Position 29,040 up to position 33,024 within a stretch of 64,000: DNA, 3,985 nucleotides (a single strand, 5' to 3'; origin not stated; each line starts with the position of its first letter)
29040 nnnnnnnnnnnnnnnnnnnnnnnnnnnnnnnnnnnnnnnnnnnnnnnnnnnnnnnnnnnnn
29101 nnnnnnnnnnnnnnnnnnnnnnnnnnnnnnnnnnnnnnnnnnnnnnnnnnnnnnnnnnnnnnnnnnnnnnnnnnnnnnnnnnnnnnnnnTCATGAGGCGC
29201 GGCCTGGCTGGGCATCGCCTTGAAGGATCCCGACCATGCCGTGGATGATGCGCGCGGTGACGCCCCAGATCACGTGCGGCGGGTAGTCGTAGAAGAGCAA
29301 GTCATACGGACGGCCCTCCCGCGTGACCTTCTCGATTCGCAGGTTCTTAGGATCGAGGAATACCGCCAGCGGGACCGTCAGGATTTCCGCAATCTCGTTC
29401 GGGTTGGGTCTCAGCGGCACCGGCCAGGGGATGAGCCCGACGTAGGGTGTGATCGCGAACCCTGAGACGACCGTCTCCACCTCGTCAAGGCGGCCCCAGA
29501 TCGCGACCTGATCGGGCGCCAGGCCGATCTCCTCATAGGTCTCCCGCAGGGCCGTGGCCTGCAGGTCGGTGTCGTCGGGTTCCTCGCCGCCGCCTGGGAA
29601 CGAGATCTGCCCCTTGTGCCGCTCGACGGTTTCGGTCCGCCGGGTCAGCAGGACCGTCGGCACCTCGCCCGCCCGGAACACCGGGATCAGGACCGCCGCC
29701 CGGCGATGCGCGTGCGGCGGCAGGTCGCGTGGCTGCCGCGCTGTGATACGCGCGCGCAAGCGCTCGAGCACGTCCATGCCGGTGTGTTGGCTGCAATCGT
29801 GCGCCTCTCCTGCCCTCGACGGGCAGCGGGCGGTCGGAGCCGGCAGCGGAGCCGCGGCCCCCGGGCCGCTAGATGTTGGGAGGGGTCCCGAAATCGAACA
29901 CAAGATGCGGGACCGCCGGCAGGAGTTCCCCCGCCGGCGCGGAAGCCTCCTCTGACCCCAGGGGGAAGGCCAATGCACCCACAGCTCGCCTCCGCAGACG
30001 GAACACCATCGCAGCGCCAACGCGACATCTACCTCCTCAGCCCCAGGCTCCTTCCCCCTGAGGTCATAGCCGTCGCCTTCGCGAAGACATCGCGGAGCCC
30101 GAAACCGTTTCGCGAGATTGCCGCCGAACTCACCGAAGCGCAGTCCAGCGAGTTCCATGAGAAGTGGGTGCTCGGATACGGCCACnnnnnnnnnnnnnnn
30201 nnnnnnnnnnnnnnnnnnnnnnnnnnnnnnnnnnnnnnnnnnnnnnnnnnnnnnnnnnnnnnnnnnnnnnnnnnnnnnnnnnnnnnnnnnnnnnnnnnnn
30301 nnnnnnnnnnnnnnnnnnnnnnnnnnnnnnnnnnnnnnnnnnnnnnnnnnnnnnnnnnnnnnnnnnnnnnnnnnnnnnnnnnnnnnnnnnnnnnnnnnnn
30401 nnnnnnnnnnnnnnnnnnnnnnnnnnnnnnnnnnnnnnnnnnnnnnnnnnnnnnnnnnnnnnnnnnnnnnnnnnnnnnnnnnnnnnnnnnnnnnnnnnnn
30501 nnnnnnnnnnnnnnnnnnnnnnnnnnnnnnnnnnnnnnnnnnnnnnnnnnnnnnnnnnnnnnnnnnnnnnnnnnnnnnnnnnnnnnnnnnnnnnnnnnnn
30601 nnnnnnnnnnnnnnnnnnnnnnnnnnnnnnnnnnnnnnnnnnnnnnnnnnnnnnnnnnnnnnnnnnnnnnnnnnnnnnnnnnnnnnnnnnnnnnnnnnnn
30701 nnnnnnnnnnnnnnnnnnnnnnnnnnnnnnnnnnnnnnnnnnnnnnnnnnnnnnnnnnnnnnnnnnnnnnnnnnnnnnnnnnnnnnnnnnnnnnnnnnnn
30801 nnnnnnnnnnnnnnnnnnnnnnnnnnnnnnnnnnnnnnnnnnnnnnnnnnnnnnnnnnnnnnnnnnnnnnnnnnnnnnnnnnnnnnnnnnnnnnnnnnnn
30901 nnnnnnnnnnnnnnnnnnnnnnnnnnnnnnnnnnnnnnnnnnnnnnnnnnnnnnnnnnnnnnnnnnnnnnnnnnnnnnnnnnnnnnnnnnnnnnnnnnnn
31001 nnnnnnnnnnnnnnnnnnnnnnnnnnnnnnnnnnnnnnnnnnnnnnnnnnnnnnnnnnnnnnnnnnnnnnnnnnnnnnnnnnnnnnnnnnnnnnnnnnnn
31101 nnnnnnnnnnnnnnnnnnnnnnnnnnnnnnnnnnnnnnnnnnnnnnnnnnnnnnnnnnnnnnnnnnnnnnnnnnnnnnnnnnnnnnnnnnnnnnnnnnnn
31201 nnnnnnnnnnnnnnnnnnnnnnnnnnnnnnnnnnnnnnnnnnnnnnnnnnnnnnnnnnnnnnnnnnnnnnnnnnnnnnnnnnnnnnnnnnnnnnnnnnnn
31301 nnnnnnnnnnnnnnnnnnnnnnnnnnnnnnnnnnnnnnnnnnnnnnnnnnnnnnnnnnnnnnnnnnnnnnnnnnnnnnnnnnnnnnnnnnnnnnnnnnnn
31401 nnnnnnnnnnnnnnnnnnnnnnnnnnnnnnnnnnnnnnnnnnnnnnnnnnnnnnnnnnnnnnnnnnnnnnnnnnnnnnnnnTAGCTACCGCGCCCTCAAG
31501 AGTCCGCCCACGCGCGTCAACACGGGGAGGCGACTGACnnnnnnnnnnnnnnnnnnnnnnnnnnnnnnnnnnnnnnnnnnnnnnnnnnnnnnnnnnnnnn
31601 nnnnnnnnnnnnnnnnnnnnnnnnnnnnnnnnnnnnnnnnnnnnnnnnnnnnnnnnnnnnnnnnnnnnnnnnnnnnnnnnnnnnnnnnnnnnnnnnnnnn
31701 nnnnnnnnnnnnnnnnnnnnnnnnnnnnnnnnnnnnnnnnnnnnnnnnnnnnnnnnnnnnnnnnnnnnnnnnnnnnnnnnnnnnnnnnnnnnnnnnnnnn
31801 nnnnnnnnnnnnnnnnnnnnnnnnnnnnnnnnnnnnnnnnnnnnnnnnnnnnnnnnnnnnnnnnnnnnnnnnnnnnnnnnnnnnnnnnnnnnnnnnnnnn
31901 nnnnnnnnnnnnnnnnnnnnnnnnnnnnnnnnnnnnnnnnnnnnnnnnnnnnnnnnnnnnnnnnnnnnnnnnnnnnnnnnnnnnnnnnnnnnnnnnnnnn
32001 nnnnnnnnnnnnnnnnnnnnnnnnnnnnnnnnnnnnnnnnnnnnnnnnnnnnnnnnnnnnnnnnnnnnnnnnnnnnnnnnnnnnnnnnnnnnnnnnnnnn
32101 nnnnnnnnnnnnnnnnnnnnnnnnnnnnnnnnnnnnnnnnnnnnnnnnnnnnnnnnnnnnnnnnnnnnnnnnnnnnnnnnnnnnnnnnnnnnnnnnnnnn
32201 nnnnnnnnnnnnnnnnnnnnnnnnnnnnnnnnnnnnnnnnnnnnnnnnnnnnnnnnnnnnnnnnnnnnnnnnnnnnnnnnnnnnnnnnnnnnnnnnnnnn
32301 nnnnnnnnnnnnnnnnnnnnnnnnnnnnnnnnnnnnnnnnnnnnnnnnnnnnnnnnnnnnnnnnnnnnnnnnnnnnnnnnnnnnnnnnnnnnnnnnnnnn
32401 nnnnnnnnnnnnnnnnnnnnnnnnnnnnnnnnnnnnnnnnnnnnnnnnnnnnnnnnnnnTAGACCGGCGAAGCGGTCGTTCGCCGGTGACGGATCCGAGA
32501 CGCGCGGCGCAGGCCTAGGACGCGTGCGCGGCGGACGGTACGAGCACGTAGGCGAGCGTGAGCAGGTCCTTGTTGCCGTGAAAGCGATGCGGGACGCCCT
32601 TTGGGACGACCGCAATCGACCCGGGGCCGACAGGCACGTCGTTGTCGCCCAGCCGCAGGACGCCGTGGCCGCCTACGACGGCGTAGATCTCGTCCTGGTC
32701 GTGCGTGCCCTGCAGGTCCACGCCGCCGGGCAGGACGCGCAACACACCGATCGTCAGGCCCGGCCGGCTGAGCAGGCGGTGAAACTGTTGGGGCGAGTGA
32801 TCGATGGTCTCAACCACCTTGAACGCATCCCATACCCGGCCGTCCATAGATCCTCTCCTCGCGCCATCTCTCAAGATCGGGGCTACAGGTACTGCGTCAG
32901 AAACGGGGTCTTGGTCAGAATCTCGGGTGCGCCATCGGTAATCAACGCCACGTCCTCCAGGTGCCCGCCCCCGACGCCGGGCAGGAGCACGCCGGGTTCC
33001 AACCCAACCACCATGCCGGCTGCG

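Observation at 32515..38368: Peptide-type ABC importer locus lacking ATPase genes, translationally coupled to a CN-hydrolase and an M24 peptidase (plus a cupin)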

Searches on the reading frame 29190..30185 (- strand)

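Call 7: search_protein_families(library=pfam, proteins=[window:29190-30185:-], max_evalue=0.01)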
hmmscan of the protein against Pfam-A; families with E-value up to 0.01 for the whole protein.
window:29190-30185:- (331 aa): 1 family
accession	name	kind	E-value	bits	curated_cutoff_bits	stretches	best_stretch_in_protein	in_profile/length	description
PF00293.34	NUDIX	-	3.8e-15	56.5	21.1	1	161-282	2-125/134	NUDIX domain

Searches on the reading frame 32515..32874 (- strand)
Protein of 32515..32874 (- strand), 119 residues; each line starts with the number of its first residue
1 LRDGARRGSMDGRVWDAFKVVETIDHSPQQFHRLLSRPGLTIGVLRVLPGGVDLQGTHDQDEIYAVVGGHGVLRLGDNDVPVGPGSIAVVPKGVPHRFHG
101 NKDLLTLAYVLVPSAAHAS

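Call 6: search_protein_families(library=pfam, proteins=[window:32515-32874:-], max_evalue=0.01)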
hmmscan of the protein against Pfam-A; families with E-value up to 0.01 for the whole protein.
window:32515-32874:- (119 aa): 4 families
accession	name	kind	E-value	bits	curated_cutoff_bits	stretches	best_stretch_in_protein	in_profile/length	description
PF07883.17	Cupin_2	-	1.9e-11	44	27.2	1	44-103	2-61/70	Cupin domain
PF02311.25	AraC_binding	-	1.3e-07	31.9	21.1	1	56-99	19-62/135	AraC-like ligand binding domain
PF12852.13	Cupin_6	-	0.0012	19.1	26.7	1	62-103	36-79/183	Cupin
PF03079.20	ARD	-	0.0013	19.4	27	1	57-100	89-137/157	ARD/ARD' family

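Call 29: search_protein_families(library=ncbifam, proteins=[window:32515-32874:-], max_evalue=0.00001)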
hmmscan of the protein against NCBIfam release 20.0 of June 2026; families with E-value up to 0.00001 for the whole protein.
window:32515-32874:- (119 aa): 0 families
